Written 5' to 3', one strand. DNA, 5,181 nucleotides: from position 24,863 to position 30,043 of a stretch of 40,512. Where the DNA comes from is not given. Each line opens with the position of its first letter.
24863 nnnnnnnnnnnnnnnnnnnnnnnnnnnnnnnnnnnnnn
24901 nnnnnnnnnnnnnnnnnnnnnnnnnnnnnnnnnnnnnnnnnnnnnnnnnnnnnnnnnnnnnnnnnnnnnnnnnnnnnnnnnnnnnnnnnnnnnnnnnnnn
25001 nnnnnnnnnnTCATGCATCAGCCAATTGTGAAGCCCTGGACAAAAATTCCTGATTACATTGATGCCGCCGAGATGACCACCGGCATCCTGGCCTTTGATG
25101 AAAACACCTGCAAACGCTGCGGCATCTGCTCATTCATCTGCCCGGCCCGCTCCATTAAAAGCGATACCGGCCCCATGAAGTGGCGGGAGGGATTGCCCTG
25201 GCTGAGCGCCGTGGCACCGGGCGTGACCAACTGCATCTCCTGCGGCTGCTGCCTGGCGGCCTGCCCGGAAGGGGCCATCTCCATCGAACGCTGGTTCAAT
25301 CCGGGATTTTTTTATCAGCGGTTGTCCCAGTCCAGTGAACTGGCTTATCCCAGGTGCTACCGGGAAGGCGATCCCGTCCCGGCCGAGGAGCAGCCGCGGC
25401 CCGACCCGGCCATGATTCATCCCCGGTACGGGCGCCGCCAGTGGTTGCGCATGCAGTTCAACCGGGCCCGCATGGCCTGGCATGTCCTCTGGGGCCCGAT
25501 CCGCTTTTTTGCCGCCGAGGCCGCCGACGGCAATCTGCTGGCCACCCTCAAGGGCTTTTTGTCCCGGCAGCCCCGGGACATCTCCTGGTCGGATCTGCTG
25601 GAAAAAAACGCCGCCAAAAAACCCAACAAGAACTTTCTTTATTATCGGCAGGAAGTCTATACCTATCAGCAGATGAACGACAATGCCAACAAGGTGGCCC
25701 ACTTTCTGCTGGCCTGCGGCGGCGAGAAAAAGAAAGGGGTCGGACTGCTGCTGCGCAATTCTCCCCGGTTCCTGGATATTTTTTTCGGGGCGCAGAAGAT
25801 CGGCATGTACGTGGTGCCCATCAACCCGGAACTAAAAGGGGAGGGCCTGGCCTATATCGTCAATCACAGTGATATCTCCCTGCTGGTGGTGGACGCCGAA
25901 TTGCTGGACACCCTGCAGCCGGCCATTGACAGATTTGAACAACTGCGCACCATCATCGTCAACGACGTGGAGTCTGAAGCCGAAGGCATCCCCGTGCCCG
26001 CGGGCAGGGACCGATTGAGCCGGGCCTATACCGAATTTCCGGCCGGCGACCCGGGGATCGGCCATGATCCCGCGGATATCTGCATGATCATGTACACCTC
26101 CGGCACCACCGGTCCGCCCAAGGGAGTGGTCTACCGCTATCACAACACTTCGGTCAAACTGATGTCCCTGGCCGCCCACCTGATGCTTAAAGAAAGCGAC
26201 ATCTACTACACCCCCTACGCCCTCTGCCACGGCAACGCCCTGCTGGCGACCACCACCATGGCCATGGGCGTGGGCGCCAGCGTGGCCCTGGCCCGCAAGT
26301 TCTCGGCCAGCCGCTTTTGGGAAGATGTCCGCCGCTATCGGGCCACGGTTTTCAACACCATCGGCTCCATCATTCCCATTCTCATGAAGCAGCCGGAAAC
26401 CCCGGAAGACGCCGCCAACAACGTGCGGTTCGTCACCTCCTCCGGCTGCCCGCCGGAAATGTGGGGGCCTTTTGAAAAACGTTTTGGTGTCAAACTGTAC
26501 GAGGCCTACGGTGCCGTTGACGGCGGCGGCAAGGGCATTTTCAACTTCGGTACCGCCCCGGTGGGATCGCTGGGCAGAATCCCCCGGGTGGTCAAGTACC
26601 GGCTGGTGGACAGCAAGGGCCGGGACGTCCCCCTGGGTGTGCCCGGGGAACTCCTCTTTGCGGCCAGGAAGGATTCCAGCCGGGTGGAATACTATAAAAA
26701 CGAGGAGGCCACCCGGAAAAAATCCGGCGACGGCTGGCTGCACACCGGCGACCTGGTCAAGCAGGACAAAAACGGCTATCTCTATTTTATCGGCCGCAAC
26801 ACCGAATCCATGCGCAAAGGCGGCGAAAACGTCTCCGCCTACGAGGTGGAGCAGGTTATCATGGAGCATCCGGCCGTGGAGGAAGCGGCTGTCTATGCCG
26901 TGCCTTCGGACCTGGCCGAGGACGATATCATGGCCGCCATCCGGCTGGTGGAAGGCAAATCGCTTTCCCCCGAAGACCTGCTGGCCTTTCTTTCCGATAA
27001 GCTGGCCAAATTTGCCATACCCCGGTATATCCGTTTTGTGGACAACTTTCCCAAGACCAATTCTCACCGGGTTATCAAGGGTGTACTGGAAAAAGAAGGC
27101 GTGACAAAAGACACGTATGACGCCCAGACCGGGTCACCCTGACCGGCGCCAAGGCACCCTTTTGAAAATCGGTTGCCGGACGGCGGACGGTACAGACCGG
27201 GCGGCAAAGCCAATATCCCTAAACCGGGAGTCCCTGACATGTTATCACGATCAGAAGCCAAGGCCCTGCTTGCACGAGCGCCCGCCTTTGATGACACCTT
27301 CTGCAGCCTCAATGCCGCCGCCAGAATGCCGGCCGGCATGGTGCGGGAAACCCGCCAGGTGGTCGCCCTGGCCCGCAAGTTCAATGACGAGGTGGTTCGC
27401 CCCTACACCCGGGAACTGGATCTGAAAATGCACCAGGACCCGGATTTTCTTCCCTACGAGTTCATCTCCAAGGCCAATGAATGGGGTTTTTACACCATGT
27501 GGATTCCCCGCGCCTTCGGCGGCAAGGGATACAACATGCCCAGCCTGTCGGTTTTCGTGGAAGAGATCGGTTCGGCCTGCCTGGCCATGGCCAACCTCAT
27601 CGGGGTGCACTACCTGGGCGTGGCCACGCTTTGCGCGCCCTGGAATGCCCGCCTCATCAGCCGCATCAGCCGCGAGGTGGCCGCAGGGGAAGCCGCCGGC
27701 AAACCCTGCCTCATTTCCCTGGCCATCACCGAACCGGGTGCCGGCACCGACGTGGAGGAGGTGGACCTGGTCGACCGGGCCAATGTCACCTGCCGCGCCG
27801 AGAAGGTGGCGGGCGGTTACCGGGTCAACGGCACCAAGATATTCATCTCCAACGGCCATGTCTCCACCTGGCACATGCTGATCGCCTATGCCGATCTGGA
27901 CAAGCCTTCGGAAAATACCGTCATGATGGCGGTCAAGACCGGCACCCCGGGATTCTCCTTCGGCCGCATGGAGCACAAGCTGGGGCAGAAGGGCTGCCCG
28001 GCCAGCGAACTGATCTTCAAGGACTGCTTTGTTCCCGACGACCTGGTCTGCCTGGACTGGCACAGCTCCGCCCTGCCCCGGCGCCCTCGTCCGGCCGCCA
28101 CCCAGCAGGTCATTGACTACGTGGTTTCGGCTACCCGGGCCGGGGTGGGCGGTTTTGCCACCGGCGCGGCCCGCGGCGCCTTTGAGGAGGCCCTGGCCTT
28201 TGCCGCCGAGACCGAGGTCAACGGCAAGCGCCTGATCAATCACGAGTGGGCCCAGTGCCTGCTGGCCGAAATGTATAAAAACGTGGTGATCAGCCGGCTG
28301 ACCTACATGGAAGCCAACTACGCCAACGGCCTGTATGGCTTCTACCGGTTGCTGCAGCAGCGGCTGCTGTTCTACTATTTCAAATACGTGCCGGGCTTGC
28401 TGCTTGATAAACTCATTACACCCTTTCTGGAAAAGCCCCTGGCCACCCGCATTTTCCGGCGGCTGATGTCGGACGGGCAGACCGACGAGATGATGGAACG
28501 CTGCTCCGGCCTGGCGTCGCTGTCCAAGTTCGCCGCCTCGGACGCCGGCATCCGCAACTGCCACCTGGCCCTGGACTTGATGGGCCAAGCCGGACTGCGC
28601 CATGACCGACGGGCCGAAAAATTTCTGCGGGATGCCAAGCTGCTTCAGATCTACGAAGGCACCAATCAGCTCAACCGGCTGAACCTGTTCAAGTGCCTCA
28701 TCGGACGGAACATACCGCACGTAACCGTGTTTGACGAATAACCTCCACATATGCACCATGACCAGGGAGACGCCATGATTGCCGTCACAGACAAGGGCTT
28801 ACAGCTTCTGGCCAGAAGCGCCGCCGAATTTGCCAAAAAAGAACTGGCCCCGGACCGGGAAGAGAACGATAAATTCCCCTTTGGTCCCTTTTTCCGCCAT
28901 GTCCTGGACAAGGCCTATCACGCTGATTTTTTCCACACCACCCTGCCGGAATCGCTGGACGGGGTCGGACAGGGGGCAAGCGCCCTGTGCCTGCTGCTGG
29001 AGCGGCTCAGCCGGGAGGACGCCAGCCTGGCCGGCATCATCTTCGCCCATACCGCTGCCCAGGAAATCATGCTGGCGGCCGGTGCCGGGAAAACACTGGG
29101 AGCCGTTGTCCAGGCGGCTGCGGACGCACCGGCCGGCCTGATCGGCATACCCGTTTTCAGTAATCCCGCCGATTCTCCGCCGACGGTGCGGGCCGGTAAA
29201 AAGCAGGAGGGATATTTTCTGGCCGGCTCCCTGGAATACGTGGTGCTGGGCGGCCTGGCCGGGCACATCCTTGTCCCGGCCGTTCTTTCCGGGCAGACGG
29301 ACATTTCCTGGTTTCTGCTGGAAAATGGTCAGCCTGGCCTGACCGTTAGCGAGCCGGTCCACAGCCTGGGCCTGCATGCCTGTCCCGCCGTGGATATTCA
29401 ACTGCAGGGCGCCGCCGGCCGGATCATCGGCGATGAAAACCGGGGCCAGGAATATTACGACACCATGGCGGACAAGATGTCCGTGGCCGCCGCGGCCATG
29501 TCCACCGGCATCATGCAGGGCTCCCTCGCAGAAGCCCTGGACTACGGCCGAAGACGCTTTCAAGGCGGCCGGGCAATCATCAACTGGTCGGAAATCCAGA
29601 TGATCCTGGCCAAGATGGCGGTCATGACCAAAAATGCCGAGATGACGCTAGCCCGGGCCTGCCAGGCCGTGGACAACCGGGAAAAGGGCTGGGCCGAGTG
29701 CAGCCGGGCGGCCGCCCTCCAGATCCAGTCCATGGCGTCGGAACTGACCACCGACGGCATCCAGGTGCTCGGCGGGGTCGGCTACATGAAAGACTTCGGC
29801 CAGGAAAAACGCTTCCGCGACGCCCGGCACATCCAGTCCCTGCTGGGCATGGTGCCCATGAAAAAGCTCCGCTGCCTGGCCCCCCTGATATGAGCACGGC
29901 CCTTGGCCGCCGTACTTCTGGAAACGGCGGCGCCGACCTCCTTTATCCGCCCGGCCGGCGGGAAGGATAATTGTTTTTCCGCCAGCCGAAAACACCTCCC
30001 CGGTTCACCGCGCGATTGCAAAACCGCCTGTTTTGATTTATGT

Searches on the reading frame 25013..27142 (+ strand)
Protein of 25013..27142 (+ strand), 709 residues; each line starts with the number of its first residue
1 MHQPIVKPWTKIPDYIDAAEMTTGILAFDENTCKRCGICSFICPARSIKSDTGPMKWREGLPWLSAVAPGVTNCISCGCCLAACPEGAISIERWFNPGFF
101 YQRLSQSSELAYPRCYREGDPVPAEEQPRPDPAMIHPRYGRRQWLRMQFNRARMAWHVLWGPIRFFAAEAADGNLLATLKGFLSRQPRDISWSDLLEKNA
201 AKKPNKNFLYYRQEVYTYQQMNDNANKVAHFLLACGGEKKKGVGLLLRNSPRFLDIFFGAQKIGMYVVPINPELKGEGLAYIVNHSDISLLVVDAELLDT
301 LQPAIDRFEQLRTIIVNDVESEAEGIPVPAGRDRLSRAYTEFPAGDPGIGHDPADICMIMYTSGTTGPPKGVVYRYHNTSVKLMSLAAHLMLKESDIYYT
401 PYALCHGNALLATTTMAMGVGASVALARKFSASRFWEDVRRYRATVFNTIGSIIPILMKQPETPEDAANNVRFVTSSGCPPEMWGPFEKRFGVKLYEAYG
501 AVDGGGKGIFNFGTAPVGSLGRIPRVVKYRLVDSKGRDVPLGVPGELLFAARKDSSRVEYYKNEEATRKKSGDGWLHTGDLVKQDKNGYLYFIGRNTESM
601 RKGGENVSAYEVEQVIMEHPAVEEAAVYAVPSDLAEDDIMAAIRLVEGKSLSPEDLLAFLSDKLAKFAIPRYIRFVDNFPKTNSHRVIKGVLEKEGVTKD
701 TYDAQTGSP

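Call 15: search_protein_families(library=pfam, proteins=[window:25013-27142:+], max_evalue=0.00001)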
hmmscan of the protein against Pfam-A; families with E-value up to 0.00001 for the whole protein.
window:25013-27142:+ (709 aa): 5 families
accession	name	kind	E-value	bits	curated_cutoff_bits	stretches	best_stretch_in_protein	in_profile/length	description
PF00501.34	AMP-binding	-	3.3e-65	220.8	29.9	1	196-550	1-375/384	AMP-binding enzyme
PF13193.12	AMP-binding_C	-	5.1e-17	63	24.5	1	611-685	1-75/76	AMP-binding enzyme C-terminal domain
PF00037.32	Fer4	-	8e-07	29.1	21.1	0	28-48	3-23/24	4Fe-4S binding domain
PF13187.11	Fer4_9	-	1e-06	29.1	27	1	33-89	2-52/52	4Fe-4S dicluster domain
PF13237.11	Fer4_10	-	1.2e-06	28.7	25.5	1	28-85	4-53/53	4Fe-4S dicluster domain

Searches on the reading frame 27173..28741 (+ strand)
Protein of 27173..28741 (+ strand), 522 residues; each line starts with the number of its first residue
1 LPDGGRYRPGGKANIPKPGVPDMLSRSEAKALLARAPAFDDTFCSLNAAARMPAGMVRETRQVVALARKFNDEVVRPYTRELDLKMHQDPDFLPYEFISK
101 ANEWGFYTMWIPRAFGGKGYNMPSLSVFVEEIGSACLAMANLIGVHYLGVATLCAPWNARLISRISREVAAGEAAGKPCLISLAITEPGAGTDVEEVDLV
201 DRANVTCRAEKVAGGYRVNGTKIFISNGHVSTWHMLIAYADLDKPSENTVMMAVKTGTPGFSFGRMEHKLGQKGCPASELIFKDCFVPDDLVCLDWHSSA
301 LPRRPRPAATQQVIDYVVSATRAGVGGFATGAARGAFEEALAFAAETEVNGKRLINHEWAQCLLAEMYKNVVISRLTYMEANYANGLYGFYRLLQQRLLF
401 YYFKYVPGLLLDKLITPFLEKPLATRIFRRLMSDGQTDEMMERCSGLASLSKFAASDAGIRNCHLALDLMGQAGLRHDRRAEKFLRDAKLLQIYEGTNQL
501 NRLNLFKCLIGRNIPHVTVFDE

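Call 15: search_protein_families(library=pfam, proteins=[window:27173-28741:+], max_evalue=0.00001)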
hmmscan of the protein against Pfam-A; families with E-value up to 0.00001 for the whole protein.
window:27173-28741:+ (522 aa): 4 families
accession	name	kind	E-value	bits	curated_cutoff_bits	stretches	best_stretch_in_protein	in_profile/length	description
PF00441.29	Acyl-CoA_dh_1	-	4.4e-22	79.3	22.4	2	437-505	83-145/150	Acyl-CoA dehydrogenase, C-terminal domain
PF02770.24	Acyl-CoA_dh_M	-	8.6e-22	77.6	33.3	1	183-285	2-97/97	Acyl-CoA dehydrogenase, middle domain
PF02771.21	Acyl-CoA_dh_N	-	1.3e-11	45.3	22.9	1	59-150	3-90/113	Acyl-CoA dehydrogenase, N-terminal domain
PF08028.16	Acyl-CoA_dh_2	-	8.3e-06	26.6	22.7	0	324-371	2-51/134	Acyl-CoA dehydrogenase, C-terminal domain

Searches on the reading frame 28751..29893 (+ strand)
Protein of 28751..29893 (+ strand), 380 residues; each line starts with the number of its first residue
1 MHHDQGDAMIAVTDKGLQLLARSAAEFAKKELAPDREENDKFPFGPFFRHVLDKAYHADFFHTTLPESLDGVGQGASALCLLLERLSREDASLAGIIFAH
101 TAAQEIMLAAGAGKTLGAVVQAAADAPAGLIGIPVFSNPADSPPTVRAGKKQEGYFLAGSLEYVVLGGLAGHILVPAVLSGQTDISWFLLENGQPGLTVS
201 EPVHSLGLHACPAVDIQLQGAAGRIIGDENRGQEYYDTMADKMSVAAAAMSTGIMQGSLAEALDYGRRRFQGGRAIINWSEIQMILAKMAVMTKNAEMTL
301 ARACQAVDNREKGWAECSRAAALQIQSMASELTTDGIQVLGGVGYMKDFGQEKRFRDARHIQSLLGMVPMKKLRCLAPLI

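Call 16: search_protein_families(library=pfam, proteins=[window:28751-29893:+], max_evalue=0.00001)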
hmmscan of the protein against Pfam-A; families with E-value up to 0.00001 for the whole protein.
window:28751-29893:+ (380 aa): 4 families
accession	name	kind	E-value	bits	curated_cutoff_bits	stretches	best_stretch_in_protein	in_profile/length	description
PF00441.29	Acyl-CoA_dh_1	-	2.7e-13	50.7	22.4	1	231-362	2-132/150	Acyl-CoA dehydrogenase, C-terminal domain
PF02771.21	Acyl-CoA_dh_N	-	3.1e-11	44.1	22.9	1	18-107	5-93/113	Acyl-CoA dehydrogenase, N-terminal domain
PF02770.24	Acyl-CoA_dh_M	-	6.7e-07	29.8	33.3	1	145-219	18-95/97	Acyl-CoA dehydrogenase, middle domain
PF08028.16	Acyl-CoA_dh_2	-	1.2e-06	29.3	22.7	1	247-363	3-128/134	Acyl-CoA dehydrogenase, C-terminal domain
